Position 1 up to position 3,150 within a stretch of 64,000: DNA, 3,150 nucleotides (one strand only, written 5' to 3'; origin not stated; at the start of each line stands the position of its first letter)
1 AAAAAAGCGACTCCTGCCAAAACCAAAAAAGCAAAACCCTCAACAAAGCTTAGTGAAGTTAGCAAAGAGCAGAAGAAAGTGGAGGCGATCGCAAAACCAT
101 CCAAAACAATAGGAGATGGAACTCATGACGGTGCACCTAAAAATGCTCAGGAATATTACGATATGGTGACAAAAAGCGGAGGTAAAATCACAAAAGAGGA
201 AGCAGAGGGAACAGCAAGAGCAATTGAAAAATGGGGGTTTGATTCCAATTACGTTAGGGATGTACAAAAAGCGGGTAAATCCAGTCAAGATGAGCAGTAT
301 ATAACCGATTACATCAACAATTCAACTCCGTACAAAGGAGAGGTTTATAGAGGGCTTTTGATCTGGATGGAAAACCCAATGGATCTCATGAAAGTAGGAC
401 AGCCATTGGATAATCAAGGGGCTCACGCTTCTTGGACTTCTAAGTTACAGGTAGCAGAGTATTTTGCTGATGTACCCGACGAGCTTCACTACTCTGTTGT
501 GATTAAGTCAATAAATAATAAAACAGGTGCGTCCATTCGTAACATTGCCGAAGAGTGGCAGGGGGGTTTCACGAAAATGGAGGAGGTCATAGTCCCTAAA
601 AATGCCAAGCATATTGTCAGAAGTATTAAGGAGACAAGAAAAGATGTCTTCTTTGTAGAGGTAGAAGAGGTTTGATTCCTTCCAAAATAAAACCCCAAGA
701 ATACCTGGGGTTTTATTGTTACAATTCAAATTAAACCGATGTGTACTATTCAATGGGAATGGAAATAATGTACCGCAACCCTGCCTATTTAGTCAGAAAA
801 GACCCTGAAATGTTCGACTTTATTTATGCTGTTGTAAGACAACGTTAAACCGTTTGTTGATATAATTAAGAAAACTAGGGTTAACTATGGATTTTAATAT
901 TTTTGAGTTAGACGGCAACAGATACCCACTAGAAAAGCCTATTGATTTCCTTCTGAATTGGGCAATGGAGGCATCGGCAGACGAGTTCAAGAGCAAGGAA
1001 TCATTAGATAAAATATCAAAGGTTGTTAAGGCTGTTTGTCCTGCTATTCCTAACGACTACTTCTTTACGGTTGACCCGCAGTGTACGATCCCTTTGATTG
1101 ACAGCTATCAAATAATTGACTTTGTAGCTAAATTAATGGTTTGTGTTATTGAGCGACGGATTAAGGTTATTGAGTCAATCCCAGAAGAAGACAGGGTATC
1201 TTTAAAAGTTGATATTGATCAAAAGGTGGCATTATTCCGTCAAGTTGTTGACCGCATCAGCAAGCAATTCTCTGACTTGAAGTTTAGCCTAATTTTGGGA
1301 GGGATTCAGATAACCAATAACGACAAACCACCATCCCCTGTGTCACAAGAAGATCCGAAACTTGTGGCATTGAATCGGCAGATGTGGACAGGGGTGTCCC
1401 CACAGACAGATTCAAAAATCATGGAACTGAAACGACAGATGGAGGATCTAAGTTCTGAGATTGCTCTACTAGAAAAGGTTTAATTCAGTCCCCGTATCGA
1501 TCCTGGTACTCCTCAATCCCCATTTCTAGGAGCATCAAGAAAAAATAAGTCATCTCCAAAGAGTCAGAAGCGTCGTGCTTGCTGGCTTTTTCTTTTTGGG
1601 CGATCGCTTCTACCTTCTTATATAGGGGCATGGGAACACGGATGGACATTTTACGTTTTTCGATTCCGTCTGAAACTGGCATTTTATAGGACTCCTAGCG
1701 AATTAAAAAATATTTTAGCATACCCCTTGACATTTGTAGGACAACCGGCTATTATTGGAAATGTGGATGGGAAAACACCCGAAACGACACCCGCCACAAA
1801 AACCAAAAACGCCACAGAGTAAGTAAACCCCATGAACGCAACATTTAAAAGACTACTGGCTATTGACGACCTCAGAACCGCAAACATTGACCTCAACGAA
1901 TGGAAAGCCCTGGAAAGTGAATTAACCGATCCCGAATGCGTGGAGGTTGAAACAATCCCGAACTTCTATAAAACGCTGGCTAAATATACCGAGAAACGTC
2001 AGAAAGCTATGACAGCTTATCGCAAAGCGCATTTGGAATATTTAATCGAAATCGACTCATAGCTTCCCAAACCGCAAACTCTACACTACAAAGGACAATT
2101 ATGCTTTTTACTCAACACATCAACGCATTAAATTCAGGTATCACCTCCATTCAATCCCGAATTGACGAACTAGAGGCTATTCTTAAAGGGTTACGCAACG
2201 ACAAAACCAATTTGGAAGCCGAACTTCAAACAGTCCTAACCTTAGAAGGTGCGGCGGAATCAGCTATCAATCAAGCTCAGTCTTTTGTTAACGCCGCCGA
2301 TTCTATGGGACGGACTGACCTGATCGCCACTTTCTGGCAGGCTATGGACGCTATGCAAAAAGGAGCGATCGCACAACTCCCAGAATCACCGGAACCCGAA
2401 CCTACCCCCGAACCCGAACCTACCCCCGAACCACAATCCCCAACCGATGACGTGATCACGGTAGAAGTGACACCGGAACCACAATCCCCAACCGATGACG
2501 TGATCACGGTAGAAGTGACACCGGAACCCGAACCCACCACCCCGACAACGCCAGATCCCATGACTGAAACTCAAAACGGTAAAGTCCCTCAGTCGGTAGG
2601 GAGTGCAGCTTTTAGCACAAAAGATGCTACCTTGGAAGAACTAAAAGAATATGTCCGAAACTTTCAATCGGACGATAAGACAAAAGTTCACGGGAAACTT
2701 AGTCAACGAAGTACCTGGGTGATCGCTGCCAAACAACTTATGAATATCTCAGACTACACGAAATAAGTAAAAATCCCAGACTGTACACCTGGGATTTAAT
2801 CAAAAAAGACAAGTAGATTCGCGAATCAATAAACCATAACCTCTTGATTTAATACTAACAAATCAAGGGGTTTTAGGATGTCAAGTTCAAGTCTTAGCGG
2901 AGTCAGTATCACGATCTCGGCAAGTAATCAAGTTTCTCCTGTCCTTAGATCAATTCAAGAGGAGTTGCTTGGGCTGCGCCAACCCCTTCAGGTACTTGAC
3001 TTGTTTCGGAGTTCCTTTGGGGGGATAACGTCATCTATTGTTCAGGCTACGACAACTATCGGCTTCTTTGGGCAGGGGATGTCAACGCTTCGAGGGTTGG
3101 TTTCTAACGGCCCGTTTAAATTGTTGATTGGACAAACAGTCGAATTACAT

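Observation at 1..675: ADP-ribosyltransferase-like domain at the start of the virion gene block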

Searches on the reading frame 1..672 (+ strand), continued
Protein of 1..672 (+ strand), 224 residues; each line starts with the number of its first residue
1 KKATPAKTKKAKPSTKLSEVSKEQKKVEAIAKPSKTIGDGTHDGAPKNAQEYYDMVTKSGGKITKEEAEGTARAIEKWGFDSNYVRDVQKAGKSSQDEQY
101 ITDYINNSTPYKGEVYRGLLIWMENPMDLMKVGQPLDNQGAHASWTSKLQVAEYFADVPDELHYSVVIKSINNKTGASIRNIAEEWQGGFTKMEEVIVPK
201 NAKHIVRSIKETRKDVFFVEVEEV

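Call 28: predict_structure(alignment_id=A2)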
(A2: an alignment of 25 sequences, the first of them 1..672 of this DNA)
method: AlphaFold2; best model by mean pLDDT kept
length: 224 residues; sequences in the alignment: 25
mean_pLDDT: 82.8   pTM: 0.78
mean pLDDT of the five models: 82.8, 82.3, 82.1, 81.4, 81.4
residues with pLDDT >= 90: 141; 70-90: 36; 50-70: 12; < 50: 35
segments of 3 or more residues with pLDDT < 50: 1-33
pLDDT, mean of each block of 10 residues (from residue 1): 38 39 40 75 96 97 97 94 94 96 97 94 84 87 94 81 87 95 66 86 95 86 95
secondary structure, 60 per line:
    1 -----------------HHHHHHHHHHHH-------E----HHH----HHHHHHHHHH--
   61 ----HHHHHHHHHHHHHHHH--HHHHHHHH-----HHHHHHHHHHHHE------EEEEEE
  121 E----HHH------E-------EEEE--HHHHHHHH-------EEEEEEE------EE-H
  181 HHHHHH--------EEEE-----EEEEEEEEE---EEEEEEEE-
elements in order: H18-29 H49-58 H65-80 H83-90 H96-107 E115-121 E143-146 H149-156 E164-170 H180-186 E195-198 E204-212 E216-223

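Call 31: fold_search(model_id=the predicted structure, library=pdb)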
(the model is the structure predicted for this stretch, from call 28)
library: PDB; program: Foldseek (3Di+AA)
matches with E <= 10: 365; with E <= 0.001: 122
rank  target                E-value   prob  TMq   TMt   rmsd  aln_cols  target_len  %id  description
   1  4xzj                  5.6e-10  1.00  0.57  0.57   5.3       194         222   22  Crystal structure of ADP-ribosyltransferase Vis in complex with NAD (released 2015-09-23)
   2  4y1w                  7.6e-10  1.00  0.55  0.57   5.3       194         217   21  Vis toxin, an ADP-ribosyltransferase from Vibrio Splendidus (released 2015-11-04)
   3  4xzk                  1.2e-09  1.00  0.55  0.57   3.8       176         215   21  Crystal structure of ADP-ribosyltransferase Vis in complex with agmatine (released 2016-01-20)
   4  6drh_F                7.2e-09  1.00  0.49  0.61   4.0       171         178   16  ADP-ribosyltransferase toxin/immunity pair (released 2018-10-31)
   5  6drh_B                9.8e-09  1.00  0.49  0.58   4.0       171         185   16  ADP-ribosyltransferase toxin/immunity pair (released 2018-10-31)
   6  6dre_B                2.6e-08  1.00  0.51  0.66   3.8       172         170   17  ADP-ribosyltransferase toxin/immunity pair (released 2018-10-31)
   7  6gnn_C                1.6e-07  1.00  0.51  0.56   4.0       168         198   12  Exoenzyme T from Pseudomonas aeruginosa in complex with human 14-3-3 protein beta, tetrameric crystal form bound to ST (released 2018-09-26)
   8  6gnk_C                2.1e-07  1.00  0.52  0.57   5.1       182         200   12  Exoenzyme S from Pseudomonas aeruginosa in complex with human 14-3-3 protein beta, trimeric crystal form bound to Carb (released 2018-09-26)
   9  6gn0_H                4.6e-07  1.00  0.50  0.56   4.9       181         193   12  Exoenzyme S from Pseudomonas aeruginosa in complex with human 14-3-3 protein beta, tetrameric crystal form (released 2018-09-26)
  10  1r45_A                6.6e-07  1.00  0.53  0.58   4.1       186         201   12  ADP-ribosyltransferase C3bot2 from Clostridium botulinum, triclinic form (released 2004-11-16)
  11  6gn8_C                7.0e-07  1.00  0.51  0.54   5.3       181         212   12  Exoenzyme S from Pseudomonas aeruginosa in complex with human 14-3-3 protein beta, trimeric crystal form (released 2018-09-26)
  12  6gn0_G                1.1e-06  1.00  0.47  0.53   4.9       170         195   11  Exoenzyme S from Pseudomonas aeruginosa in complex with human 14-3-3 protein beta, tetrameric crystal form (released 2018-09-26)
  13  8za7_B                1.3e-06  1.00  0.48  0.57   4.6       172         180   10  ART-ARH type toxin effector-immunity protein pair of Listeria monocytogenes (released 2025-04-30)
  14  6k94_A                1.5e-06  1.00  0.54  0.54   4.8       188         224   14  Crystal structure of the type III effector XopAI from Xanthomonas axonopodis pv. citri - a 70 residue N-terminal trunc (released 2019-10-30)
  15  6gnj_C                1.9e-06  1.00  0.52  0.55   5.0       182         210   13  Exoenzyme S from Pseudomonas aeruginosa in complex with human 14-3-3 protein beta, trimeric crystal form in complex wi (released 2018-09-26)
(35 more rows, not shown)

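Call 36: search_protein_families(library=pfam, proteins=[L004:4621-6069:+], max_evalue=0.1)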
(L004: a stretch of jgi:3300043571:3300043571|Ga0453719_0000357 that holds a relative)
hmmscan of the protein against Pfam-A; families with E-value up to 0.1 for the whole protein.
L004:4621-6069:+ (483 aa): 1 family
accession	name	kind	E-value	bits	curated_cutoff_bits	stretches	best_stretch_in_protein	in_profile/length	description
PF23067.1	MG280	-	0.062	13.3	27.4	1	169-244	76-152/259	Uncharacterised protein MG280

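Call 37: get_annotated_region(hit=H6, flank=6000)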
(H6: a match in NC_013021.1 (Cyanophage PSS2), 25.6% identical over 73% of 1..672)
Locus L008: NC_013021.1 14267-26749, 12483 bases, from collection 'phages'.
description: Cyanophage PSS2, complete genome.
organism: Cyanophage PSS2 (NCBI taxid 658401)
taxonomy: Viruses; Duplodnaviria; Heunggongvirae; Uroviricota; Caudoviricetes
host: Prochlorococcus marinus str. MIT 9313; source: water at 83 meters depth from Atlantic Ocean continental slope water column; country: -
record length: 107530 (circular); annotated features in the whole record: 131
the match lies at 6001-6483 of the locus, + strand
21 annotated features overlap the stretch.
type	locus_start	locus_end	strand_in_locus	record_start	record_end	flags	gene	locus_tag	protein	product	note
CDS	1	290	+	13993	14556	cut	-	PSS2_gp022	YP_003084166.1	hypothetical protein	-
CDS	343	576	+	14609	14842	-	-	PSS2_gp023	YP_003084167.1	hypothetical protein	-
CDS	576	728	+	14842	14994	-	-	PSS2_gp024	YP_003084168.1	hypothetical protein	-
CDS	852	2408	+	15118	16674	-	-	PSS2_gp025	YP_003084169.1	portal protein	-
CDS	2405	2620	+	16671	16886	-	-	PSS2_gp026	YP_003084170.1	hypothetical protein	-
CDS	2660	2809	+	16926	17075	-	-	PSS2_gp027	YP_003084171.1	hypothetical protein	-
CDS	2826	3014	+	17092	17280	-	-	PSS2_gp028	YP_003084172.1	hypothetical protein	similar to Syn9_120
CDS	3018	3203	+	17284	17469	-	-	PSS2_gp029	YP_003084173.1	hypothetical protein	-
CDS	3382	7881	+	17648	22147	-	-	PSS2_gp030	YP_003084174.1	head morphogenesis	-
CDS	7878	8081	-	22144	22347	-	-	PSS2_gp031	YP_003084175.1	hypothetical protein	-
CDS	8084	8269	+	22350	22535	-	-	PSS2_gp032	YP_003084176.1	hypothetical protein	-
CDS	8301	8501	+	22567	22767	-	-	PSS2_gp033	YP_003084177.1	hypothetical protein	-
CDS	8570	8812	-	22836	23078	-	-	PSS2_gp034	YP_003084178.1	hypothetical protein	-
CDS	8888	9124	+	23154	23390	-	-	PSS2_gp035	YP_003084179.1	hypothetical protein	-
CDS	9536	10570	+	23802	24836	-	cobO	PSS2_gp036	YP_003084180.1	BtuR/CobO ATP:corrinoid adenosyltransferase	-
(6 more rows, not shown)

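Call 38: search_protein_families(library=pfam, proteins=[L008:3382-7878:+], max_evalue=0.01)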
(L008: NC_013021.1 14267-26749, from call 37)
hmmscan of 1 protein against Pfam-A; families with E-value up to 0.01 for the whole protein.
L008:3382-7878:+ (1499 aa): 3 families
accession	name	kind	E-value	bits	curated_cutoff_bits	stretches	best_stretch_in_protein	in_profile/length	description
PF06414.18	Zeta_toxin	-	9.8e-22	77.8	22.3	1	427-597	12-184/199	Zeta toxin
PF04233.19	Phage_Mu_F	-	1.7e-08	35.6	29.6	1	154-270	3-111/112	Phage Mu protein F like protein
PF13671.12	AAA_33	-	0.00033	21.4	27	1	438-559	6-118/143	AAA domain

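Call 39: search_protein_families(library=phrogs, proteins=[P0002, L004:4621-6069:+], max_evalue=0.001)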
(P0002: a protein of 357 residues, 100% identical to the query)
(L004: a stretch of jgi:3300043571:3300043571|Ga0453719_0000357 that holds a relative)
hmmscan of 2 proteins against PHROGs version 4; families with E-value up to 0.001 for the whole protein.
P0002 (357 aa): 2 families
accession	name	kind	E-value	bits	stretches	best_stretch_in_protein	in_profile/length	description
phrog_16619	-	head and packaging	9.1e-144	481.7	1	1-357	636-991/1440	minor head protein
phrog_33618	-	unknown function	1.7e-06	28.5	1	29-106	5-80/386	-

L004:4621-6069:+ (483 aa): 3 families
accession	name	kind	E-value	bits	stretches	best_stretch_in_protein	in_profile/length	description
phrog_33618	-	unknown function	2.7e-94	317.5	1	104-482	8-386/386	-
phrog_16619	-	head and packaging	9.8e-20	70.7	1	33-286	594-818/1440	minor head protein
phrog_8561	-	unknown function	1.8e-07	31.4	1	371-466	372-466/497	-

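Call 43: fold_search(model_id=the predicted structure, library=viral)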
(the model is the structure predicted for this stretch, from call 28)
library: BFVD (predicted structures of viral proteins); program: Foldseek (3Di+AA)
matches with E <= 10: 267; with E <= 0.001: 108
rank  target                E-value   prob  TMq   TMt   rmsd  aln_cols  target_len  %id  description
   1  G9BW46                4.0e-26  1.00  0.80  0.50  22.1       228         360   55  (no name in the UniProt tables at hand)
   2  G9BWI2                6.4e-22  1.00  0.76  0.29   2.0       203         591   41  (no name in the UniProt tables at hand)
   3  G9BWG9                2.9e-17  1.00  0.68  0.88   2.2       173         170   50  (no name in the UniProt tables at hand)
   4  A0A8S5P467            4.0e-12  1.00  0.64  0.24   6.2       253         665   20  Minor capsid protein [Myoviridae sp. ctXVO17]
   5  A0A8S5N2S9            1.6e-11  1.00  0.62  0.21  11.6       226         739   21  Portal [Myoviridae sp. ctpiG4]
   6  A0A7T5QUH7            1.4e-09  1.00  0.55  0.27  17.1       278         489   15  (no name in the UniProt tables at hand)
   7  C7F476                2.0e-09  1.00  0.65  0.11  11.3       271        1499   20  (no name in the UniProt tables at hand)
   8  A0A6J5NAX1            2.4e-09  1.00  0.56  0.19  20.8       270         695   18  Uncharacterized protein [uncultured Caudovirales phage]
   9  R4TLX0                3.9e-09  1.00  0.58  0.42   2.9       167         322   18  (no name in the UniProt tables at hand)
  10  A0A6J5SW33            8.1e-09  1.00  0.58  0.29   5.6       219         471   16  Phage head morphogenesis domain containing protein [uncultured Caudovirales phage]
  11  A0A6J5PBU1            7.7e-08  1.00  0.52  0.37   4.5       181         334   17  ADP ribosyltransferase [uncultured Caudovirales phage]
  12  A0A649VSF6            1.2e-07  1.00  0.51  0.36   4.1       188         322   18  ADP-ribosyltransferase [Gordonia phage Stormageddon]
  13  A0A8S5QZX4            1.3e-07  1.00  0.50  0.22  15.9       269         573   16  Minor capsid protein [Siphoviridae sp. ctOow3]
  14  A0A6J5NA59            1.4e-07  1.00  0.51  0.43   5.1       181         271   14  ADP ribosyltransferase [uncultured Caudovirales phage]
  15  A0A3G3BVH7            1.4e-07  1.00  0.46  0.65   5.0       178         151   20  Uncharacterized protein [Bacillus phage vB_BcoS-136]
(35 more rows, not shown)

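Call 59: search_protein_families(library=ncbifam, proteins=[P0002, P0011, P0015, L004:4621-6069:+], max_evalue=0.01)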
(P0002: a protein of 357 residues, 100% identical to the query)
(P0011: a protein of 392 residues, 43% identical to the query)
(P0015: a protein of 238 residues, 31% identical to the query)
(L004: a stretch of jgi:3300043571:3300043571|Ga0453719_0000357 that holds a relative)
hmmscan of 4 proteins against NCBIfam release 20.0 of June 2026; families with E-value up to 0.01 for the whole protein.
P0002 (357 aa): 0 families

P0011 (392 aa): 0 families

P0015 (238 aa): 0 families

L004:4621-6069:+ (483 aa): 0 families

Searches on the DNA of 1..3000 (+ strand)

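Call 8: search_dna_similar(query=window:1-3000:+, collection=phages, mode=near)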
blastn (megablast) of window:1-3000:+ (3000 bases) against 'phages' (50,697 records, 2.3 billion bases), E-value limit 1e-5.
Records with a match: 2; places in all: 4; records where one place covers at least 80% of the query: 0.
Best place of each record, by identity: 90-95% 2.
By first word of the organism name: Planktothrix 2.
By host as written in the record: Planktothrix agardhii HAB637 2.
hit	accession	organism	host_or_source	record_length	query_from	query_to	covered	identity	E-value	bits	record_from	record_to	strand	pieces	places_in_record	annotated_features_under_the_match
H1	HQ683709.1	Planktothrix phage PaV-LD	Planktothrix agardhii HAB637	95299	1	3000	71%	94.5%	0e+0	3304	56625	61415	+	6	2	virion structural protein | minor virion protein | hypothetical protein (x6) | tail tape measure protein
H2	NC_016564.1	Planktothrix phage PaV-LD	Planktothrix agardhii HAB637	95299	1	3000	71%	94.5%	0e+0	3304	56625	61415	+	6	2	virion structural protein | minor head protein | hypothetical protein (x6) | tail tape measure protein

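Call 10: get_annotated_region(hit=H2, flank=8000)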
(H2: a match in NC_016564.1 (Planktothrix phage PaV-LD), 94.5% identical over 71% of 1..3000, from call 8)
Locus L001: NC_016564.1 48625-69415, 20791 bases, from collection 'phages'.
description: Planktothrix phage PaV-LD, complete genome.
organism: Planktothrix phage PaV-LD (NCBI taxid 994601)
taxonomy: Viruses; Duplodnaviria; Heunggongvirae; Uroviricota; Caudoviricetes
host: Planktothrix agardhii HAB637; source: -; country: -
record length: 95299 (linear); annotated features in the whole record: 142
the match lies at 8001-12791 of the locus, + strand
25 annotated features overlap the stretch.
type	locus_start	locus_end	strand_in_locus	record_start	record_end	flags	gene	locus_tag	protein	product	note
CDS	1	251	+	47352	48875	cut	-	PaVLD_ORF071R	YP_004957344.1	head maturation protease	-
CDS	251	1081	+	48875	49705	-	-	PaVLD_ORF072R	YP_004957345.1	hypothetical protein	-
CDS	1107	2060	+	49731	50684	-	-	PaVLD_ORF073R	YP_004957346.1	major head protein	-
CDS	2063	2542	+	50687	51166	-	-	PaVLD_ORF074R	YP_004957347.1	hypothetical protein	-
CDS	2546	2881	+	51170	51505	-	-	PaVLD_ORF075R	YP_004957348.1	virion structural protein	-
CDS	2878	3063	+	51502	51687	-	-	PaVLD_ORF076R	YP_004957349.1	hypothetical protein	-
CDS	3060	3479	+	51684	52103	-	-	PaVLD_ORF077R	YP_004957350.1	hypothetical protein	-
CDS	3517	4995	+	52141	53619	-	-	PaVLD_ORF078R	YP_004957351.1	hypothetical protein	-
CDS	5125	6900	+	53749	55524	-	-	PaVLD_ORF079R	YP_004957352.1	hypothetical protein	-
CDS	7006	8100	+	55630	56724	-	-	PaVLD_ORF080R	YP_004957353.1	hypothetical protein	-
CDS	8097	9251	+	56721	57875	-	-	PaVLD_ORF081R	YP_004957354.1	virion structural protein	-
CDS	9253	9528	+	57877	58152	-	-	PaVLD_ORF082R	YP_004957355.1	hypothetical protein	-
CDS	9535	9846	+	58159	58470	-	-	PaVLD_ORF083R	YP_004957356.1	hypothetical protein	-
CDS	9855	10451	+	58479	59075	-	-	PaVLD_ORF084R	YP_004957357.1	hypothetical protein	-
CDS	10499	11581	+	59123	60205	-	-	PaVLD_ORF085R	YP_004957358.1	minor head protein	-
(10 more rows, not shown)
